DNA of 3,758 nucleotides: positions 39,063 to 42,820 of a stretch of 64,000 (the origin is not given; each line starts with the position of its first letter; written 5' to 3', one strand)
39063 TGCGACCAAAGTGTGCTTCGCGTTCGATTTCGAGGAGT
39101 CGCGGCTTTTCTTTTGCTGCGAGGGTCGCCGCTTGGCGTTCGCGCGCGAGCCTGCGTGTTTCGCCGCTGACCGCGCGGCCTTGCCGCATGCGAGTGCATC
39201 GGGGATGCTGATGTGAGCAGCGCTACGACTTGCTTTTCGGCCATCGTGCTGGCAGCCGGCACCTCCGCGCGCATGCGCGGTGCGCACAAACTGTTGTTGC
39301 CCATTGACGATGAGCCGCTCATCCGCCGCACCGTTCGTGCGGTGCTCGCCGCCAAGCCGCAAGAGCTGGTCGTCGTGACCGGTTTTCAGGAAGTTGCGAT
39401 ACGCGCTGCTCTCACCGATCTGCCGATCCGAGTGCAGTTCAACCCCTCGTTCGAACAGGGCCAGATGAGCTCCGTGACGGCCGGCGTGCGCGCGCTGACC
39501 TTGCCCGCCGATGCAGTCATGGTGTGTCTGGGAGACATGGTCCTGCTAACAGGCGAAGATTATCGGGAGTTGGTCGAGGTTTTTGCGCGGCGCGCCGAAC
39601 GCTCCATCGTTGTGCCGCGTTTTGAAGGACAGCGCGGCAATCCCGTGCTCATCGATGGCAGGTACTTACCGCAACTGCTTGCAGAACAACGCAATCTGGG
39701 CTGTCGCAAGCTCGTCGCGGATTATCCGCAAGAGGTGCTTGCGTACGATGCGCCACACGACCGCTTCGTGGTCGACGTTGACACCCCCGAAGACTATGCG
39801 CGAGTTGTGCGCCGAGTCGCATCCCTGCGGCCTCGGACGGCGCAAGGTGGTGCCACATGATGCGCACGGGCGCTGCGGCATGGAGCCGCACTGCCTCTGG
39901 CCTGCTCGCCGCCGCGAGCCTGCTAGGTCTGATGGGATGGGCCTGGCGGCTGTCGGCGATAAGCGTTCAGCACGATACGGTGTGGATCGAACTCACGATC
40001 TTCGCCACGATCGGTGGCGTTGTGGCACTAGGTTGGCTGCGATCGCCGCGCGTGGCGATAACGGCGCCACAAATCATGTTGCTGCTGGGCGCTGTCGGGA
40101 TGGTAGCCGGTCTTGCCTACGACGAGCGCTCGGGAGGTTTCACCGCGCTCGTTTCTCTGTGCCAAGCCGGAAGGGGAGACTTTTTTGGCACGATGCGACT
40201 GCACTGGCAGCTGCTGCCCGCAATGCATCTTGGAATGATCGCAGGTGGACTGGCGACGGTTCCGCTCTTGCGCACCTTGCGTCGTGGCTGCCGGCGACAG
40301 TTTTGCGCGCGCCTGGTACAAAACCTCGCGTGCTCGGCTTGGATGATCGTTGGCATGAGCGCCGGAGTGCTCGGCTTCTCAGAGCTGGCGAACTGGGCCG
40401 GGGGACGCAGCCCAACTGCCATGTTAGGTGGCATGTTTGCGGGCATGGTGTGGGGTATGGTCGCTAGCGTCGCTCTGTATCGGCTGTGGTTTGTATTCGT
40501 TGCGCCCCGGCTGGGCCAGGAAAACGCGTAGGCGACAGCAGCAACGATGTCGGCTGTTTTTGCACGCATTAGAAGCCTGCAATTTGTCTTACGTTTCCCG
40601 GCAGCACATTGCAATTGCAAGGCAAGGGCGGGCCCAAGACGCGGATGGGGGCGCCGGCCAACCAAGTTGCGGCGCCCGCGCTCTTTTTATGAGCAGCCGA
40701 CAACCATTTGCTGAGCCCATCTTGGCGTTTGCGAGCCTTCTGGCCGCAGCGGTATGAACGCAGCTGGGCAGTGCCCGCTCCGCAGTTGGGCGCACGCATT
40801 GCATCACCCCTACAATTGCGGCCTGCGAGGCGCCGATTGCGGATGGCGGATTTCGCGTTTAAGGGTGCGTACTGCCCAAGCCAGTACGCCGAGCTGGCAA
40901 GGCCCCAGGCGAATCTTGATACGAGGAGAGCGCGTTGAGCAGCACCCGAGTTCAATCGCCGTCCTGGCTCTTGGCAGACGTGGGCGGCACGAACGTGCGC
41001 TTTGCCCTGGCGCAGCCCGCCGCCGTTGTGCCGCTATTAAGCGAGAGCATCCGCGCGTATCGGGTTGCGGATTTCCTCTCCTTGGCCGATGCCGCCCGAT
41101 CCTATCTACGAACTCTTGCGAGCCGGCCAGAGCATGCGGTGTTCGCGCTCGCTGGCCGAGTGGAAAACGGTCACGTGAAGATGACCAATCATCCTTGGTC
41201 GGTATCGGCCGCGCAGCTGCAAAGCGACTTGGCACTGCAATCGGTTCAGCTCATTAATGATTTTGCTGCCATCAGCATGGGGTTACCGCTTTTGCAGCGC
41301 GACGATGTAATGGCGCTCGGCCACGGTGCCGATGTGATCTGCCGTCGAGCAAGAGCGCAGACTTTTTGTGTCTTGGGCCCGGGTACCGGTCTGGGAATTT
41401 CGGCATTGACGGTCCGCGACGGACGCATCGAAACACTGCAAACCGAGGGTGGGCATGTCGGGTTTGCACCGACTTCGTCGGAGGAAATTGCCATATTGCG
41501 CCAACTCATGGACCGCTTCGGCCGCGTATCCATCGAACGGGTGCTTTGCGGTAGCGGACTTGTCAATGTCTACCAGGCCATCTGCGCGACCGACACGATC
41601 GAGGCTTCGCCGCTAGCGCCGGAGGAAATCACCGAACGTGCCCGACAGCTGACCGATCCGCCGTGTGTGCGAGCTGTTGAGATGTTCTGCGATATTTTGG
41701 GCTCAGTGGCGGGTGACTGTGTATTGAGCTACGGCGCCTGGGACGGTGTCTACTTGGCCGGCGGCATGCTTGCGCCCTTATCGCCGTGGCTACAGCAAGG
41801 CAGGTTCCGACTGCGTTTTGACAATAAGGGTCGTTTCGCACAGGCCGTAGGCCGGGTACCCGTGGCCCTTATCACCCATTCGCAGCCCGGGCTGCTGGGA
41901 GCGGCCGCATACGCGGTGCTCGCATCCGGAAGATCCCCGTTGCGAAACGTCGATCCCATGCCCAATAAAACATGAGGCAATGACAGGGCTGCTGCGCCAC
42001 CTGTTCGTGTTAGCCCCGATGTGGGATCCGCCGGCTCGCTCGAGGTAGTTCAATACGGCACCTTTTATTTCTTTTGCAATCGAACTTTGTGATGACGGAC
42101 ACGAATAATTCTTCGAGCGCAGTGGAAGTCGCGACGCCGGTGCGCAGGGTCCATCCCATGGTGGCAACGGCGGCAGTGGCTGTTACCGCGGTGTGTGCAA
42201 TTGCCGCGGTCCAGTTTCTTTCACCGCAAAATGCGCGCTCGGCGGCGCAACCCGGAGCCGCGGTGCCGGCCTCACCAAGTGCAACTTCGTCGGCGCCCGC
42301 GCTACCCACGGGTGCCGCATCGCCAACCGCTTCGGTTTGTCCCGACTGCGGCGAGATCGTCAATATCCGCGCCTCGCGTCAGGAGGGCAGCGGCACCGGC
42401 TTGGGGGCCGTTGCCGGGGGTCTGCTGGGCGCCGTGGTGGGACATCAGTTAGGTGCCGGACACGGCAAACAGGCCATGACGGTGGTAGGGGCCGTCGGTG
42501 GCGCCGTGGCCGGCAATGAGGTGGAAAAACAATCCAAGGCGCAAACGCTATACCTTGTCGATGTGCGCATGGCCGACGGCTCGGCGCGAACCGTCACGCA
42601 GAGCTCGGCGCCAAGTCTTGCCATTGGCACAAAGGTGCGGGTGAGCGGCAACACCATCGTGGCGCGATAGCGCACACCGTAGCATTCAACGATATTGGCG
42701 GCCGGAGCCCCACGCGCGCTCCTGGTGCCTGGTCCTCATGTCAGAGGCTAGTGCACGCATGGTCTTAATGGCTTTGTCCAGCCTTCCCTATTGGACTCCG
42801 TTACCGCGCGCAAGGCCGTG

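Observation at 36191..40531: CODH maturation cluster without coxF, ending in a YHS protein and a Met/Cys-rich membrane protein: candidate alternative copper-delivery route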

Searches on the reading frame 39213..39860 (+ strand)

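Call 3: search_protein_families(library=pfam, proteins=[window:39213-39860:+], max_evalue=0.01)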
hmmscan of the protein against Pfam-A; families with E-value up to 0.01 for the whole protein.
window:39213-39860:+ (215 aa): 4 families
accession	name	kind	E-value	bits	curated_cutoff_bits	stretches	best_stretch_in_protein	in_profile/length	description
PF12804.13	NTP_transf_3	-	2.1e-35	122.7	27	1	10-171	1-157/160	MobA-like NTP transferase domain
PF01128.25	IspD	-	5.4e-06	26.8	27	1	10-125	3-118/221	2-C-methyl-D-erythritol 4-phosphate cytidylyltransferase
PF00483.29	NTP_transferase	-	6.3e-05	23.1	21.2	1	10-131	2-131/245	Nucleotidyl transferase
PF02348.25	CTP_transf_3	-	0.00021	21.6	22.6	1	10-127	2-117/217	Cytidylyltransferase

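Call 10: search_protein_families(library=ncbifam, proteins=[window:39213-39860:+], max_evalue=0.01)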
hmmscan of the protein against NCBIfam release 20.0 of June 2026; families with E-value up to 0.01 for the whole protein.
window:39213-39860:+ (215 aa): 33 families (the best 25 are shown)
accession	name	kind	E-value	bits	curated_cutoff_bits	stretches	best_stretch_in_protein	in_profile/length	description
TIGR03310.1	matur_MocA_YgfJ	equivalog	2.8e-41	141.6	186.45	1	9-197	1-187/188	molybdenum cofactor cytidylyltransferase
NF045665.1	NTPtran_DVU1551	equivalog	6e-41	140.7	315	1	9-204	2-195/359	DVU_1551 family NTP transferase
TIGR03202.1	pucB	equivalog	6.4e-21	74.9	235.05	1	10-195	3-192/192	xanthine dehydrogenase accessory protein PucB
NF045782.1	NicBOxredNboR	equivalog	9.5e-14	51.5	260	1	5-195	6-202/206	nicotine blue oxidoreductase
NF010933.0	PRK14353.1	equivalog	1e-13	50.7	505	1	8-139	6-137/453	bifunctional UDP-N-acetylglucosamine diphosphorylase/glucosamine-1-phosphate N-acetyltransferase GlmU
NF010932.0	PRK14352.1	equivalog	5.5e-12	45.1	611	1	6-130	5-132/488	bifunctional UDP-N-acetylglucosamine diphosphorylase/glucosamine-1-phosphate N-acetyltransferase GlmU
TIGR01173.1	glmU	equivalog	9.1e-12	44.5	366.85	1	9-127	2-120/452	bifunctional UDP-N-acetylglucosamine diphosphorylase/glucosamine-1-phosphate N-acetyltransferase GlmU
NF010935.0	PRK14355.1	equivalog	1.7e-11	43.4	718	1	8-127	4-124/459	bifunctional UDP-N-acetylglucosamine diphosphorylase/glucosamine-1-phosphate N-acetyltransferase GlmU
NF053639.1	Mfer334_fam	equivalog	2e-11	44.2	260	1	9-130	1-132/209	pseudomurein biosynthesis protein PmurB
NF010938.0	PRK14358.1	equivalog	1.7e-09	36.8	500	1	4-127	4-127/481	bifunctional N-acetylglucosamine-1-phosphate uridyltransferase/glucosamine-1-phosphate acetyltransferase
NF010934.1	PRK14354.1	equivalog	3.1e-09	35.9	450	1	10-132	2-123/447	bifunctional UDP-N-acetylglucosamine diphosphorylase/glucosamine-1-phosphate N-acetyltransferase GlmU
NF010940.0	PRK14360.1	equivalog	4.8e-09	35.3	602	1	10-129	4-124/452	bifunctional UDP-N-acetylglucosamine diphosphorylase/glucosamine-1-phosphate N-acetyltransferase GlmU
TIGR03992.1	Arch_glmU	subfamily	6.2e-09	35.2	292.1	1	9-122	2-119/393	bifunctional sugar-1-phosphate nucleotidylyltransferase/acetyltransferase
NF001457.0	PRK00317.1-3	equivalog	6.4e-09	35.6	164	1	9-144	3-132/200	molybdenum cofactor guanylyltransferase MobA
TIGR02665.1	molyb_mobA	equivalog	1.8e-08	34.6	151.85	1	9-157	2-146/186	molybdenum cofactor guanylyltransferase MobA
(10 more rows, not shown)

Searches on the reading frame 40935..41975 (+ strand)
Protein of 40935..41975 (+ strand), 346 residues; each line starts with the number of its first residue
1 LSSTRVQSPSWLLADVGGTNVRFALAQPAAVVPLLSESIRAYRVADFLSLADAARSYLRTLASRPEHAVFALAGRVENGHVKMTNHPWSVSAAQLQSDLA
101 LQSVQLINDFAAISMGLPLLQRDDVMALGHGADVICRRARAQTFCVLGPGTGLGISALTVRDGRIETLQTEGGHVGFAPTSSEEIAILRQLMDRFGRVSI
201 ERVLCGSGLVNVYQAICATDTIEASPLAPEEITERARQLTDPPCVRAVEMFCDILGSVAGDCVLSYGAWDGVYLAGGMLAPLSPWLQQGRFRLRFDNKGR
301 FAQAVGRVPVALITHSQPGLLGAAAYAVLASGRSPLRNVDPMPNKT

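Call 10: search_protein_families(library=ncbifam, proteins=[window:40935-41975:+], max_evalue=0.01)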
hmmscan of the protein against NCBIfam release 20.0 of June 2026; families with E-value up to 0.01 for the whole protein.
window:40935-41975:+ (346 aa): 7 families
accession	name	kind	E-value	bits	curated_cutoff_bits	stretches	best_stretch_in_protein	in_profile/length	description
NF001416.0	PRK00292.1-3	equivalog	3.4e-89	299.3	383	1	10-326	12-330/339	glucokinase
NF001414.0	PRK00292.1-1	equivalog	3.1e-81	273.2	502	1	12-327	6-313/321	glucokinase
TIGR00749.1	glk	equivalog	2.7e-80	270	225.45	1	12-324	1-315/315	glucokinase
NF009073.0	PRK12408.1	subfamily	3.1e-79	266.6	240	1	8-326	15-331/338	glucokinase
NF001415.0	PRK00292.1-2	equivalog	3.8e-77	259.8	333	1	12-327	5-341/346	glucokinase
NF010701.0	PRK14101.1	equivalog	3.2e-73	247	920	1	11-326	20-327/638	bifunctional transcriptional regulator/glucokinase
NF001417.0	PRK00292.1-4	equivalog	5.8e-64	215.9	468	1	12-328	16-325/342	glucokinase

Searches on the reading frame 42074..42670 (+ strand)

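Call 10: search_protein_families(library=ncbifam, proteins=[window:42074-42670:+], max_evalue=0.01)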
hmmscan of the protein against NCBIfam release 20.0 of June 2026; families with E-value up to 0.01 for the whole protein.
window:42074-42670:+ (198 aa): 2 families
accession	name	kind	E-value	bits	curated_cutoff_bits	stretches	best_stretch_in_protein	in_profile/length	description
NF008437.0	PRK11280.1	equivalog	7e-09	35.8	99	1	87-160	52-122/179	hypothetical protein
NF053611.1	YiaD_Gzip_OmpA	equivalog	4.2e-05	23.3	175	1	92-156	13-77/206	YiaD family glycine zipper/OmpA-like lipoprotein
